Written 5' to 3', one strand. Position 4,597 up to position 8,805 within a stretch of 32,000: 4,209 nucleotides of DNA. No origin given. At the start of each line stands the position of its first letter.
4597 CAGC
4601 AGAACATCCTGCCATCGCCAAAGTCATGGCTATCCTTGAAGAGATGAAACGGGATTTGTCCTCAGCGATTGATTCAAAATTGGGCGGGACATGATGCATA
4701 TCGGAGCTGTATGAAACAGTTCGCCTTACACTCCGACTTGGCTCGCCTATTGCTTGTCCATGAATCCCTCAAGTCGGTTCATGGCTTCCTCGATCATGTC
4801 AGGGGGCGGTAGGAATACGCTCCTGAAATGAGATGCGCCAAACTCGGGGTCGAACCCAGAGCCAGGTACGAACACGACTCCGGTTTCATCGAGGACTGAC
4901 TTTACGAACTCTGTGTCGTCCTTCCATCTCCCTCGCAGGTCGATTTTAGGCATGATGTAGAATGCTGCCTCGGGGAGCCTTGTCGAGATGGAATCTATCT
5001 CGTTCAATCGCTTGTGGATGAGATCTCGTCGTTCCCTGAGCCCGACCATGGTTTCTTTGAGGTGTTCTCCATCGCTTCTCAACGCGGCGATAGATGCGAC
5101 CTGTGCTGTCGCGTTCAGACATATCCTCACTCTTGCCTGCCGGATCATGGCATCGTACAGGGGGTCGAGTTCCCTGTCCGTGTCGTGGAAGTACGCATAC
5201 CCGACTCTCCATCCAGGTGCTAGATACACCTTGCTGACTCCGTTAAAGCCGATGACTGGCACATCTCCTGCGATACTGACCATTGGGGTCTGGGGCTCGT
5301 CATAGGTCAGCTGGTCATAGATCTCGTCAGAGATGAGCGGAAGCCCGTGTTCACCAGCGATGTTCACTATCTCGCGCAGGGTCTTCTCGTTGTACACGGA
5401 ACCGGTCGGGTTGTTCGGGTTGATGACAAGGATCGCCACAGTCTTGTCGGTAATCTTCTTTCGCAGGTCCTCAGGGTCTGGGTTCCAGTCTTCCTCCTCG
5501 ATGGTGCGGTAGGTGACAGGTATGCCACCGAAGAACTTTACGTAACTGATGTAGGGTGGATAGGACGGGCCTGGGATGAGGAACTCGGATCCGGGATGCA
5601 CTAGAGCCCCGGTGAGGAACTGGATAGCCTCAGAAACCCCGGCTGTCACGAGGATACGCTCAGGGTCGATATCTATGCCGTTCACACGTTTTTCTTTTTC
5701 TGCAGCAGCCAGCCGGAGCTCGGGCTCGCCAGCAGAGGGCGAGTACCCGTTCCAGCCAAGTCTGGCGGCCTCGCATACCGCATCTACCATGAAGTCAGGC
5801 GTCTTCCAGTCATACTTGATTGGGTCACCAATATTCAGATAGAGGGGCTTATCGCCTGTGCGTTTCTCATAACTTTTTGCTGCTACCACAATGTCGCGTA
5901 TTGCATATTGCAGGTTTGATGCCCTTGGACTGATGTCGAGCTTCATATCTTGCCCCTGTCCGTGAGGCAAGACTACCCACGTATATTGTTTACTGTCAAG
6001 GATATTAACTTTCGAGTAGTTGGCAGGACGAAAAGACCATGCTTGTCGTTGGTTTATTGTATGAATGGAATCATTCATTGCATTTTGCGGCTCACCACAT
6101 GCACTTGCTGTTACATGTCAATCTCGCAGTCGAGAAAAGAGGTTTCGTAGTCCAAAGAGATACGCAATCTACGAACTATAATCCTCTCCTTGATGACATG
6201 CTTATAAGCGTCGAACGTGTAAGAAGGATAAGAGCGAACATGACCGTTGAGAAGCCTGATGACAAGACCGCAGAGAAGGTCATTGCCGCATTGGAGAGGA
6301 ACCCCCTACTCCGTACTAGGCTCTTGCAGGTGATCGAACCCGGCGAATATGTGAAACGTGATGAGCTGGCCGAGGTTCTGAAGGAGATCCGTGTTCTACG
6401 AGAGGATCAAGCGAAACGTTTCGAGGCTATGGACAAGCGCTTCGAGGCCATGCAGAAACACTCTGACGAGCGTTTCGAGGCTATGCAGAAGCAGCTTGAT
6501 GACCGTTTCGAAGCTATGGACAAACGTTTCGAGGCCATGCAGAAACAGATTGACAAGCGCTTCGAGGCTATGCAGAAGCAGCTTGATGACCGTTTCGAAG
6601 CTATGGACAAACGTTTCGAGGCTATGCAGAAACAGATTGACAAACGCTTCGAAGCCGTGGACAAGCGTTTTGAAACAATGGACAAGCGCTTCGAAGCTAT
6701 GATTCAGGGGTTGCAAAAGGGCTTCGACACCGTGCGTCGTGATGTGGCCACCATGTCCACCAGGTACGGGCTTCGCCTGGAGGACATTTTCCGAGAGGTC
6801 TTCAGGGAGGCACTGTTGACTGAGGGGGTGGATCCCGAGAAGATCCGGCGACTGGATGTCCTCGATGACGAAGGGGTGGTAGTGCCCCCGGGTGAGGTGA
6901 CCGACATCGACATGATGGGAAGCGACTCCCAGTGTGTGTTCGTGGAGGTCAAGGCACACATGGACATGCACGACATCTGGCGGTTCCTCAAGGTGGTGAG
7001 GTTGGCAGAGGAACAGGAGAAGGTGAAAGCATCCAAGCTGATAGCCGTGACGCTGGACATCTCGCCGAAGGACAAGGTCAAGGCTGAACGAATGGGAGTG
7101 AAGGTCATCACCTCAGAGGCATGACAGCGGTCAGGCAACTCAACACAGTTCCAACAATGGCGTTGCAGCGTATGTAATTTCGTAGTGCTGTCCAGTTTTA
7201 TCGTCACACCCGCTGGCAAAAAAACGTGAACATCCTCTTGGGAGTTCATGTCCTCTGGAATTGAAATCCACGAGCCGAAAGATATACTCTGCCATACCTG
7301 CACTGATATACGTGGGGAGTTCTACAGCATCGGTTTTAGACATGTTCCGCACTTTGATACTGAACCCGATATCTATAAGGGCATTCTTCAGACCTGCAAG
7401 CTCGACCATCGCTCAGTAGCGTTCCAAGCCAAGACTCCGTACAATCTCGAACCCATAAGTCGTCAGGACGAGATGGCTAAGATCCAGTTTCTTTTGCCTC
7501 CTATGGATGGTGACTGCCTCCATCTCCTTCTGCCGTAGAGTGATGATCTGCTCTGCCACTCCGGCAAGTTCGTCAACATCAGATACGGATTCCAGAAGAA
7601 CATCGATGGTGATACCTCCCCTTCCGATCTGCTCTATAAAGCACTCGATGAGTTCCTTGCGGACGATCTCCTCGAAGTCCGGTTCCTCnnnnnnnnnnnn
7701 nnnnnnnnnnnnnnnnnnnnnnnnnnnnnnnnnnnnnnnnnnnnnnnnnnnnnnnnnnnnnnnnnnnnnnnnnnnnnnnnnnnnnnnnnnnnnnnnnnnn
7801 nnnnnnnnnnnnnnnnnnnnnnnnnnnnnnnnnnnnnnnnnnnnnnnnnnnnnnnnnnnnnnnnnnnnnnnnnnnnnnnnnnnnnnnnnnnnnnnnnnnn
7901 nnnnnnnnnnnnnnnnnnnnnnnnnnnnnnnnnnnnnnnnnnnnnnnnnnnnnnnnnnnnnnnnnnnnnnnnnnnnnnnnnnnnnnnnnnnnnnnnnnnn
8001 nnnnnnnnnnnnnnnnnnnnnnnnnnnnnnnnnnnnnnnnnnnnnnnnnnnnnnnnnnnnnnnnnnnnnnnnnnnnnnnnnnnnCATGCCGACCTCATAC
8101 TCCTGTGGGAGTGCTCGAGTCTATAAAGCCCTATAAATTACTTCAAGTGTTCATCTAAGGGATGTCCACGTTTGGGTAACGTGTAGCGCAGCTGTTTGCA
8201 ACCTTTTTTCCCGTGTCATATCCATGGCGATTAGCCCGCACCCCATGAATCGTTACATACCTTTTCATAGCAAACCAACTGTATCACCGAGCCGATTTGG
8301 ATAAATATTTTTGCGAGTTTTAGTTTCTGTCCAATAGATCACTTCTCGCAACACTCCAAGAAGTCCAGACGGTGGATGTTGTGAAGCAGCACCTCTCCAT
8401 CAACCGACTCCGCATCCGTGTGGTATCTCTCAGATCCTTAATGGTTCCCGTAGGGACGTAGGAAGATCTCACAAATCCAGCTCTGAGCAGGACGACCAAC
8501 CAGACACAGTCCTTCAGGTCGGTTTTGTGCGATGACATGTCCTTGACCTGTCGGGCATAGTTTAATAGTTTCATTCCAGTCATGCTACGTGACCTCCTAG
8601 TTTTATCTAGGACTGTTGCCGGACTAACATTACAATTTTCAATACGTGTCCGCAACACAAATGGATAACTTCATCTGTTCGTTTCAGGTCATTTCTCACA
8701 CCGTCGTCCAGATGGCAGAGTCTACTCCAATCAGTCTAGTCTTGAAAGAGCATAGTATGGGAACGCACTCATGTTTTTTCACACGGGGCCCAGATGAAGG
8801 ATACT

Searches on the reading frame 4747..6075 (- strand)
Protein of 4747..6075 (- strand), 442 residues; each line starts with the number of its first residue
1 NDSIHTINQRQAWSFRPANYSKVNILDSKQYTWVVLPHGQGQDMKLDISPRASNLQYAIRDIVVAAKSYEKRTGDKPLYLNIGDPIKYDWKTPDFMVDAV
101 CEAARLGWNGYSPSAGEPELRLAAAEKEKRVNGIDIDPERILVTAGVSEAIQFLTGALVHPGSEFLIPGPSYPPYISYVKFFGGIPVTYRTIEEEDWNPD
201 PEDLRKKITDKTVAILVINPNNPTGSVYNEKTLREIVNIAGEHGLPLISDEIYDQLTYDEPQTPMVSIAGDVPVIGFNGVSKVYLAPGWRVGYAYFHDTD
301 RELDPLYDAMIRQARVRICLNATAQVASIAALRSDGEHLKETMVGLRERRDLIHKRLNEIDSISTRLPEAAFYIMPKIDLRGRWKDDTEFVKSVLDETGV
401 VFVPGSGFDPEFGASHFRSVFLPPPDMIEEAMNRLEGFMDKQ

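Call 99: search_protein_families(library=pfam, proteins=[window:4747-6075:-], max_evalue=0.001)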
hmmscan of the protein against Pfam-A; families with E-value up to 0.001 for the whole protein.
window:4747-6075:- (442 aa): 3 families
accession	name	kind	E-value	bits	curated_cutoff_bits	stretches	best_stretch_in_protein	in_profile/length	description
PF00155.27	Aminotran_1_2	-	1.8e-55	189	19.7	1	92-435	18-361/361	Aminotransferase class I and II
PF01041.23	DegT_DnrJ_EryC1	-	1.7e-05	24.7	19.8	1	157-250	59-145/360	DegT/DnrJ/EryC1/StrS aminotransferase family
PF01212.27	Beta_elim_lyase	-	0.00019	21.3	27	1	191-250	100-168/288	Beta-eliminating lyase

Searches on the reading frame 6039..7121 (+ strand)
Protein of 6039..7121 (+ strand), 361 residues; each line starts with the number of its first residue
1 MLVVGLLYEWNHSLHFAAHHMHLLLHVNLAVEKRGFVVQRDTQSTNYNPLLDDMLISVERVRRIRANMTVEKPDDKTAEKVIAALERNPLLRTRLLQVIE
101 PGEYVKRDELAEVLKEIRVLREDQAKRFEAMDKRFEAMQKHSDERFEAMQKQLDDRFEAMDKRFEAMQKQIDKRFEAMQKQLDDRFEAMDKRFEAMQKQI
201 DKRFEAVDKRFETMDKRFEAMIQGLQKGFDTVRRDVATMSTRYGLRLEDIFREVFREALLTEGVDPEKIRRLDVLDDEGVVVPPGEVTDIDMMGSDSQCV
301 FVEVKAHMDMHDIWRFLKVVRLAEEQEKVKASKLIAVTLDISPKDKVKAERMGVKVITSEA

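Call 99: search_protein_families(library=pfam, proteins=[window:6039-7121:+], max_evalue=0.001)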
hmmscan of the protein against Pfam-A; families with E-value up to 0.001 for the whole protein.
window:6039-7121:+ (361 aa): 9 families
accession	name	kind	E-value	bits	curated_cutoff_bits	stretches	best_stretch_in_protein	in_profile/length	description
PF12644.12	DUF3782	-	2.9e-09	37.4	24.4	1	210-281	5-74/78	Protein of unknown function (DUF3782)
PF07788.17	PDDEXK_10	-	1.5e-06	28.5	21.2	1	289-355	4-74/74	PD-(D/E)XK nuclease superfamily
PF04513.17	Baculo_PEP_C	-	2.4e-05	24.9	38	0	180-238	34-89/140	Baculovirus polyhedron envelope protein, PEP, C terminus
PF09763.15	Sec3_CC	-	0.00011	22.5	27.1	0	165-227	2-63/133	Exocyst complex component Sec3, coiled-coil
PF14643.11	DUF4455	-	0.00016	20.8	30.4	1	126-240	263-378/469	Domain of unknown function (DUF4455)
PF01442.23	Apolipoprotein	-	0.00021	21.5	90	1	120-231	75-187/190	Apolipoprotein A1/A4/E domain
PF13250.11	DUF4041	-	0.00023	21.4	27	0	145-175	22-52/56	Domain of unknown function (DUF4041)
PF10241.14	KxDL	-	0.00028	21.6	27.2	0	174-234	13-73/86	Uncharacterized conserved protein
PF25217.1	CreS_N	-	0.00034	21.6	27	0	152-183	21-51/80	Crescentin, N-terminal segment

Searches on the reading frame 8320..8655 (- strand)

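Call 99: search_protein_families(library=pfam, proteins=[window:8320-8655:-], max_evalue=0.001)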
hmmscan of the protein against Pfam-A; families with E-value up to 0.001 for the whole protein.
window:8320-8655:- (111 aa): 1 family
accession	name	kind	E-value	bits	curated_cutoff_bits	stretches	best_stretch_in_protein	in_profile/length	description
PF01548.23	DEDD_Tnp_IS110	-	4.5e-05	23.7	29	1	34-89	84-139/155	Transposase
